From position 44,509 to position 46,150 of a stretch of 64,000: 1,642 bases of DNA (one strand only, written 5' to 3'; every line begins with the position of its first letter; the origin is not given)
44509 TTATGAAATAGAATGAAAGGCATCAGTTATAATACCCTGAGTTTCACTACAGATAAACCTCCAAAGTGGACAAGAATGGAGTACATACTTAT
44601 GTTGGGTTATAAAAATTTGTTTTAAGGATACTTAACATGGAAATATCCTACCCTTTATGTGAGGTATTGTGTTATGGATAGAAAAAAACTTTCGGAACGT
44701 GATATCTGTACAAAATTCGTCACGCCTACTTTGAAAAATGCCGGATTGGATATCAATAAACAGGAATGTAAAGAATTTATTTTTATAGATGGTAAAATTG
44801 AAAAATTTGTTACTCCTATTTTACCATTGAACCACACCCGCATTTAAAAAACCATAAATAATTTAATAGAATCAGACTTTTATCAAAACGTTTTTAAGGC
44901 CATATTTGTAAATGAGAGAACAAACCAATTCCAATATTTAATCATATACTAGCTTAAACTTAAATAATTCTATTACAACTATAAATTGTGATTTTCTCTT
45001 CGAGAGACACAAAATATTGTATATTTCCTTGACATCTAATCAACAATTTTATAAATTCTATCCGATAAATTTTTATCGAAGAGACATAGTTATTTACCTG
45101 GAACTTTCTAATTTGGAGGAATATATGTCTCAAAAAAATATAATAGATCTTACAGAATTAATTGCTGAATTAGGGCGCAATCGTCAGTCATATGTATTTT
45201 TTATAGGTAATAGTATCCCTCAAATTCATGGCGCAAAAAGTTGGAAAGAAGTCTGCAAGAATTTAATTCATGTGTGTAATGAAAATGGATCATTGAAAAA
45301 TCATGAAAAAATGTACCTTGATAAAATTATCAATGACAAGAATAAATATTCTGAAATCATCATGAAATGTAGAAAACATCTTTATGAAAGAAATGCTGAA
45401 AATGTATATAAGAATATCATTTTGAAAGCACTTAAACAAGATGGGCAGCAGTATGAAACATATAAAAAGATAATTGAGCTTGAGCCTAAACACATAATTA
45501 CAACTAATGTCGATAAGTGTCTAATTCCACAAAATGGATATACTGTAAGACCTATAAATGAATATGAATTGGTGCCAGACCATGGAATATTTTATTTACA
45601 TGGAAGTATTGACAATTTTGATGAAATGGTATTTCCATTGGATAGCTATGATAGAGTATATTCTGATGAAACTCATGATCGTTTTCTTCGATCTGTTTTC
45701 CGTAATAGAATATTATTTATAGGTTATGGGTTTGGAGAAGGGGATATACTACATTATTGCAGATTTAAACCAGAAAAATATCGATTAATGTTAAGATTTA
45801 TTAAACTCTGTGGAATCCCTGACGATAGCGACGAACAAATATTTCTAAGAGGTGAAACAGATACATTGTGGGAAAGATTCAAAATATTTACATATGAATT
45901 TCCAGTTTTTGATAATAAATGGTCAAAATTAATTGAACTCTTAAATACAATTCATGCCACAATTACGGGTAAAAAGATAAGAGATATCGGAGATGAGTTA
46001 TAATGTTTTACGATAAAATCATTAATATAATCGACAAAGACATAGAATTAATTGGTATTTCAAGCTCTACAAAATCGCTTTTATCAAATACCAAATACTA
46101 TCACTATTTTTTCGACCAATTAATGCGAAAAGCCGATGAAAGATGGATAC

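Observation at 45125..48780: Candidate two-gene SIR2-effector / helical-sensor defence system (split DSR2-like architecture)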

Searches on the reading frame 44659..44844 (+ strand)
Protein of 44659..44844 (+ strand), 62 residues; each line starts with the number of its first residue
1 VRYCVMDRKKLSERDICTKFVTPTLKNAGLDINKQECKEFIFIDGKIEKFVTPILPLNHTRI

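Call 3: search_protein_families(library=pfam, proteins=[window:44659-44844:+], max_evalue=1)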
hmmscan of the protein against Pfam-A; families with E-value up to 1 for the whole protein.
window:44659-44844:+ (62 aa): 2 families
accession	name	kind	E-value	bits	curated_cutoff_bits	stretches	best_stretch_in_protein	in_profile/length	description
PF23902.1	AAA_lid_PRS2_C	-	0.12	12.9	34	1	5-31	27-53/73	PRS2 AAA+ lid C-terminal domain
PF04313.20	HSDR_N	-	0.2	12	25.1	1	10-42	1-33/198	Type I restriction enzyme R protein N terminus (HSDR_N)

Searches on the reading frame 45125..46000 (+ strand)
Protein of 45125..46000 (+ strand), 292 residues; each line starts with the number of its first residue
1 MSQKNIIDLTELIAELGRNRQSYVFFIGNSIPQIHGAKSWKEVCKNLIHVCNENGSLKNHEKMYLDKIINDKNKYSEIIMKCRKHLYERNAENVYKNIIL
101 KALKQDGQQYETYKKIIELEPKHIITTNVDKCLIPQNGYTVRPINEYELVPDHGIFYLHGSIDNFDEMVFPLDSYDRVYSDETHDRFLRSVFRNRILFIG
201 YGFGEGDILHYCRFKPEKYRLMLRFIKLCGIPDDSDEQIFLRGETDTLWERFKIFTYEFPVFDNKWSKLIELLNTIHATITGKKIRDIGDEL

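Call 3: search_protein_families(library=pfam, proteins=[window:45125-46000:+], max_evalue=1)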
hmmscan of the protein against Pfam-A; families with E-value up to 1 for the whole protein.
window:45125-46000:+ (292 aa): 3 families
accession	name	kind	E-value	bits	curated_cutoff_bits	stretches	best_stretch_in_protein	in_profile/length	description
PF13289.12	SIR2_2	-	2.3e-10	41.2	24.5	1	123-213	2-103/141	SIR2-like domain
PF00572.24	Ribosomal_L13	-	0.046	14.2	23.8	1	78-137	43-100/119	Ribosomal protein L13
PF15534.11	Ntox35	-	0.091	13.9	23.6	0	34-56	19-42/78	Bacterial toxin 35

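Call 4: search_protein_families(library=padloc, proteins=[window:45125-46000:+], max_evalue=1)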
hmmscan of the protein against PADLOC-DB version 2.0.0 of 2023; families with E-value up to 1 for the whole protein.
window:45125-46000:+ (292 aa): 3 families
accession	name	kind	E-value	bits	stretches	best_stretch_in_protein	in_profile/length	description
PDLC04166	Dsr1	-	1.8e-28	96.8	1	9-212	12-217/1227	-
PDLC03856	LmuA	-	1.2e-13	49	1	21-204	15-206/433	-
PDLC00407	ThsA1|ThsA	-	0.0015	15.3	1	85-205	67-198/478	STALD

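Call 6: search_solved_structures(query=window:45125-46000:+, max_evalue=1, show_alignments=2)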
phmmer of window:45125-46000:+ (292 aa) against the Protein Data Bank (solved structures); distinct sequences matched with E-value up to 1: 11.
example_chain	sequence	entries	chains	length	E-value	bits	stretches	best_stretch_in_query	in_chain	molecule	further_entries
7ae6_A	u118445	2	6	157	0.0037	19.8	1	57-175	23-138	HEPN toxin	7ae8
7ae9_A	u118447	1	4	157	0.0071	18.9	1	59-175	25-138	HEPN toxin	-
9v0g_E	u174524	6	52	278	0.03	16.9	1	156-214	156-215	NAD-dependent protein deacetylase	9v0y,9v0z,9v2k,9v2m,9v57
7ae2_A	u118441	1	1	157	0.045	16.3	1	57-175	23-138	HEPN toxin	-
1tdp_A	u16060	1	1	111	0.48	12.9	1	61-149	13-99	carnobacteriocin B2 immunity protein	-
6b85_J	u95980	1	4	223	0.53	12.8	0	99-122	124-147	TMHC4_R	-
9v12_i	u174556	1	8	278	0.58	12.7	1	158-214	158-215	NAD-dependent protein deacetylase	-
6ede_A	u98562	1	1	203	0.82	12.2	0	28-113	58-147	Probable RNA 2'-phosphotransferase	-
5a3a_A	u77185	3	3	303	0.86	12.1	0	106-155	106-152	SIR2 FAMILY PROTEIN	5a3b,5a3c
2mh3_A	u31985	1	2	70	0.86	12.1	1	68-124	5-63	Transcription factor HES-1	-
6e3a_A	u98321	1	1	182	0.91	12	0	28-113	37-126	Probable RNA 2'-phosphotransferase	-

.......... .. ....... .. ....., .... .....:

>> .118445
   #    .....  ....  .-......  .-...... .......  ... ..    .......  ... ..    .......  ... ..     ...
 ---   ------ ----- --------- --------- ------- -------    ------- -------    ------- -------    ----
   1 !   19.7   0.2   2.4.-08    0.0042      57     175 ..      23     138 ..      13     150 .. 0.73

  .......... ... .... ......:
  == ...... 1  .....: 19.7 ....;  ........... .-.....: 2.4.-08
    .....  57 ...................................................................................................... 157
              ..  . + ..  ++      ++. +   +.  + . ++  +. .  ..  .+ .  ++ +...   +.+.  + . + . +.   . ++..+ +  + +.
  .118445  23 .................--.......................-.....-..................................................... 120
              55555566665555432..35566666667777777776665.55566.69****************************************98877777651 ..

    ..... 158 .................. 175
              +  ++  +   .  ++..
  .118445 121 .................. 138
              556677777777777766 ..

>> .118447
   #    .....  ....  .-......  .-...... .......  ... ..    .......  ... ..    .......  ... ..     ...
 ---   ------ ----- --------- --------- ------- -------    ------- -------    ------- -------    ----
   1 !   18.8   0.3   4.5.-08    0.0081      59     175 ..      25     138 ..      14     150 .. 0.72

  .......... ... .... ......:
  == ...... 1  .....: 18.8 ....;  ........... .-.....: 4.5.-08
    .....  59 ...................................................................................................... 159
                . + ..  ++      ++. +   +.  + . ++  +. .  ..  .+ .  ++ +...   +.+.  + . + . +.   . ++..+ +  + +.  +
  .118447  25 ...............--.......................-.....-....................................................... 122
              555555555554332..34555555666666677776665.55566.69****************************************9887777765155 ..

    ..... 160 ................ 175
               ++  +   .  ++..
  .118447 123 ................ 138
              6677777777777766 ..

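Call 9: find_homologous_proteins(query=window:45125-46000:+, max_evalue=0.001)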
Query window:45125-46000:+ (292 aa): 3 proteins with E <= 0.001 among 700 candidates.
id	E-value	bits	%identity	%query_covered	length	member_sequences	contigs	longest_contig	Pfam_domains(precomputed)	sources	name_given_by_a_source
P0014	2.2e-198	676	100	100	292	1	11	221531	PF13289.13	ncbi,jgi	-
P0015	1.3e-124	433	63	100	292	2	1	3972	PF13289.13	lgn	-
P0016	2.0e-62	229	38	100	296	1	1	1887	PF13289.13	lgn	-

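Call 26: search_protein_families(library=ncbifam, proteins=[window:45125-46000:+], max_evalue=1)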
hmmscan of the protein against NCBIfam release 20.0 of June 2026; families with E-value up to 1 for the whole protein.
window:45125-46000:+ (292 aa): 0 families

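Call 37: search_protein_families(library=padloc, proteins=[P0015, P0016], max_evalue=0.01)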
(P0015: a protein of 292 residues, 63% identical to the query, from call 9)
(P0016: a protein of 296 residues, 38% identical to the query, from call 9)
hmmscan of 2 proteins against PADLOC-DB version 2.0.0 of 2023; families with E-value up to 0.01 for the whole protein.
P0015 (292 aa): 4 families
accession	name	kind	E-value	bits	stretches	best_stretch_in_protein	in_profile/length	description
PDLC04166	Dsr1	-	1.7e-32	110.2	1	5-212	8-217/1227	-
PDLC03856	LmuA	-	8.4e-11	39.7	1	21-260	15-252/433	-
PDLC04968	PDC-S25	-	3.6e-06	24.3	1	65-208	80-234/517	-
PDLC00407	ThsA1|ThsA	-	0.003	14.3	1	77-204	59-197/478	STALD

P0016 (296 aa): 3 families
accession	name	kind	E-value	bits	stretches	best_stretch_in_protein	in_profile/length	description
PDLC04166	Dsr1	-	2.4e-25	86.5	1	9-276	9-279/1227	-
PDLC03856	LmuA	-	5.3e-16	56.8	1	21-263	15-255/433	-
PDLC00407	ThsA1|ThsA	-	0.00021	18.1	0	146-214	133-203/478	STALD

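Call 42: search_protein_families(library=phrogs, proteins=[window:45125-46000:+], max_evalue=0.01)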
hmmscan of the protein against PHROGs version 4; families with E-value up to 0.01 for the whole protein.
window:45125-46000:+ (292 aa): 0 families

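Call 52: find_homologous_proteins(query=A2, max_evalue=0.00001)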
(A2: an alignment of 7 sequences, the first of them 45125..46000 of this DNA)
Query A2 (7 sequences) (292 aa, profile of the alignment): 61 proteins with E <= 0.00001 among 4638 candidates.
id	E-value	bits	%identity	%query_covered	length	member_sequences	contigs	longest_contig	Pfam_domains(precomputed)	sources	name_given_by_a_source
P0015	5.2e-124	432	63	100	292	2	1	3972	PF13289.13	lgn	-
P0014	2.4e-123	429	100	100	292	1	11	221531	PF13289.13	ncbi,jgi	-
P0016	4.4e-115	402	38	100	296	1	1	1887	PF13289.13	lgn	-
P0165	8.2e-71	257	31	17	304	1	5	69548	PF13289.13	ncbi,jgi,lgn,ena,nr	ncbi:SIR2 family protein [bacterium]|nr:SIR2 family protein [bacterium] MBU1633951.1 SIR2 family pro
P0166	2.0e-63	233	27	28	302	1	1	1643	PF13289.13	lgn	-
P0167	1.8e-42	164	28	72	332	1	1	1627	PF13289.13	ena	-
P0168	3.7e-41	160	23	62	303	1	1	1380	PF13289.13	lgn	-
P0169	3.4e-34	137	26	65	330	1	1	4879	PF13289.13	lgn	-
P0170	4.8e-31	126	31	64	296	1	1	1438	PF13289.13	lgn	-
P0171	7.4e-31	126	27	60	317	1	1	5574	PF13289.13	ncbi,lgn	-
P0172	5.4e-30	123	30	65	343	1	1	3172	PF13289.13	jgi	jgi:hypothetical protein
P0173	1.3e-29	122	27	67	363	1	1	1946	PF13289.13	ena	-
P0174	2.0e-27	114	25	69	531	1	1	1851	PF13289.13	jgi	jgi:hypothetical protein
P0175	2.9e-27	114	26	66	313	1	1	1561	PF13289.13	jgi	jgi:hypothetical protein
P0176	1.9e-26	111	24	66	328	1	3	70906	PF13289.13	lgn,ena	-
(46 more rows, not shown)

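Call 64: find_encoding_contigs(protein=P0015, flank=5000, max_places=2)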
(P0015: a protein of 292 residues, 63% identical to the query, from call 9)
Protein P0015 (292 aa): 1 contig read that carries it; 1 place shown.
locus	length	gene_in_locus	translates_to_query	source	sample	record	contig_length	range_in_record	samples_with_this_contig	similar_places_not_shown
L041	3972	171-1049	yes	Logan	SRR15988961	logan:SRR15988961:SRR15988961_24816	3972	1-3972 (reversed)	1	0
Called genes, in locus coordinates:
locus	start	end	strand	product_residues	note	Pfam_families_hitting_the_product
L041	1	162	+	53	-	?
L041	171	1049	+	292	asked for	PF13289:SIR2_2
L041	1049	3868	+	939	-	-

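Call 65: find_encoding_contigs(protein=P0016, flank=5000, max_places=2)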
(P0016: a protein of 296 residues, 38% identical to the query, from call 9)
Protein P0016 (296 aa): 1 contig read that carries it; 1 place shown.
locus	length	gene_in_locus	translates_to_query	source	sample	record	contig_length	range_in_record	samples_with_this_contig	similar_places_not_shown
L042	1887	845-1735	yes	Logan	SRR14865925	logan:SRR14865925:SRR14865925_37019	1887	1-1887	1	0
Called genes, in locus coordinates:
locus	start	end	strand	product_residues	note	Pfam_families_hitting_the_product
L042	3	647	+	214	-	?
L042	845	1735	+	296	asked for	PF13289:SIR2_2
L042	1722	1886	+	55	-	?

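Call 72: predict_structure(alignment_id=A3)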
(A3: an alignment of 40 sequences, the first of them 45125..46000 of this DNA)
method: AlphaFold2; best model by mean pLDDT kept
length: 292 residues; sequences in the alignment: 40
mean_pLDDT: 85.8   pTM: 0.84
mean pLDDT of the five models: 85.8, 83.4, 83.3, 82.4, 78.9
residues with pLDDT >= 90: 144; 70-90: 129; 50-70: 11; < 50: 8
segments of 3 or more residues with pLDDT < 50: 285-292
pLDDT, mean of each block of 10 residues (from residue 1): 80 94 92 90 95 94 96 90 95 93 88 94 89 85 90 87 80 80 91 91 72 76 79 79 75 87 84 95 56 40
secondary structure, 60 per line:
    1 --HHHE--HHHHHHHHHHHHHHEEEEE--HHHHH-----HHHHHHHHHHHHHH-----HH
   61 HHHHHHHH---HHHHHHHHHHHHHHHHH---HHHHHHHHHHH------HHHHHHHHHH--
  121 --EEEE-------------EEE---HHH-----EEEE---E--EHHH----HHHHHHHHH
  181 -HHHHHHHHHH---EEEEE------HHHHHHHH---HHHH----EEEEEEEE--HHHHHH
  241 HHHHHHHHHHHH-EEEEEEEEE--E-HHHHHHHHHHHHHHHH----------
elements in order: H9-22 E23-27 H30-34 H40-53 H59-68 H72-88 H92-102 H109-118 E123-126 E140-142 E154-157 H172-180 H182-191 E195-199 H206-213 H217-220 E225-232 H235-252 E254-262 H267-282

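Call 75: fold_search(model_id=the predicted structure, library=pdb)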
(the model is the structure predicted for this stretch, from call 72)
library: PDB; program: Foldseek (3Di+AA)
matches with E <= 10: 607; with E <= 0.001: 78
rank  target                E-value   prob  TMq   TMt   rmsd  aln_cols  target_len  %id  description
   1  8wc0_B                3.1e-09  1.00  0.60  0.39   5.1       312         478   14  Crystal structure of EcThsA (released 2024-09-18)
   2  8wc0_A                4.1e-09  1.00  0.60  0.39   5.1       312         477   15  Crystal structure of EcThsA (released 2024-09-18)
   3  8wks_A                5.7e-09  1.00  0.59  0.21   5.2       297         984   17  Cryo-EM structure of DSR2-TUBE complex (released 2024-05-22)
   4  8k9a_C                9.8e-09  1.00  0.59  0.21   5.3       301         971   18  Cryo-EM structure of DSR2-DSAD1 state 2 (released 2024-05-01)
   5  8wyb_A                1.8e-08  1.00  0.57  0.20   6.1       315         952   16  Cryo-EM structure of DSR2 (H171A)-tube-NAD+ complex (released 2024-04-10)
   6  8wya_E                1.9e-08  1.00  0.61  0.22   4.9       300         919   18  Cryo-EM structure of DSR2-tube complex (released 2024-04-10)
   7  8wya_B                2.0e-08  1.00  0.61  0.22   4.9       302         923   16  Cryo-EM structure of DSR2-tube complex (released 2024-04-10)
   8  8wkt_A                2.0e-08  1.00  0.62  0.21   5.3       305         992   16  Cryo-EM structure of DSR2-DSAD1 complex (released 2024-05-22)
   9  7uxt_B                3.2e-08  1.00  0.60  0.40   5.4       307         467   18  Crystal structure of ligand-free SeThsA (released 2022-09-07)
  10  8wkt_B                3.4e-08  1.00  0.59  0.21   5.6       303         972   18  Cryo-EM structure of DSR2-DSAD1 complex (released 2024-05-22)
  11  8w56_B                3.4e-08  1.00  0.60  0.21   5.2       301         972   18  Cryo-EM structure of DSR2-DSAD1 state 1 (released 2024-05-01)
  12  9v12_i                3.4e-08  1.00  0.57  0.60   7.8       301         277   16  Helical structure of KomBCMUT in complex with dITP and NAD (released 2025-12-24)
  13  8zc9_A                4.7e-08  1.00  0.61  0.21   5.0       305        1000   18  The Cryo-EM structure of DSR2-Tail tube-NAD+ complex (released 2024-09-11)
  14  8wyc_D                7.3e-08  1.00  0.59  0.62   5.7       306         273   16  Cryo-EM structure of DSR2 (H171A)-tube-NAD+ (partial) complex (released 2024-04-10)
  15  8xew_A                7.7e-08  1.00  0.62  0.65   5.1       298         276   17  Cryo-EM structure of defence-associatedsirtuin 2 (DSR2) H171A protein (released 2024-10-23)
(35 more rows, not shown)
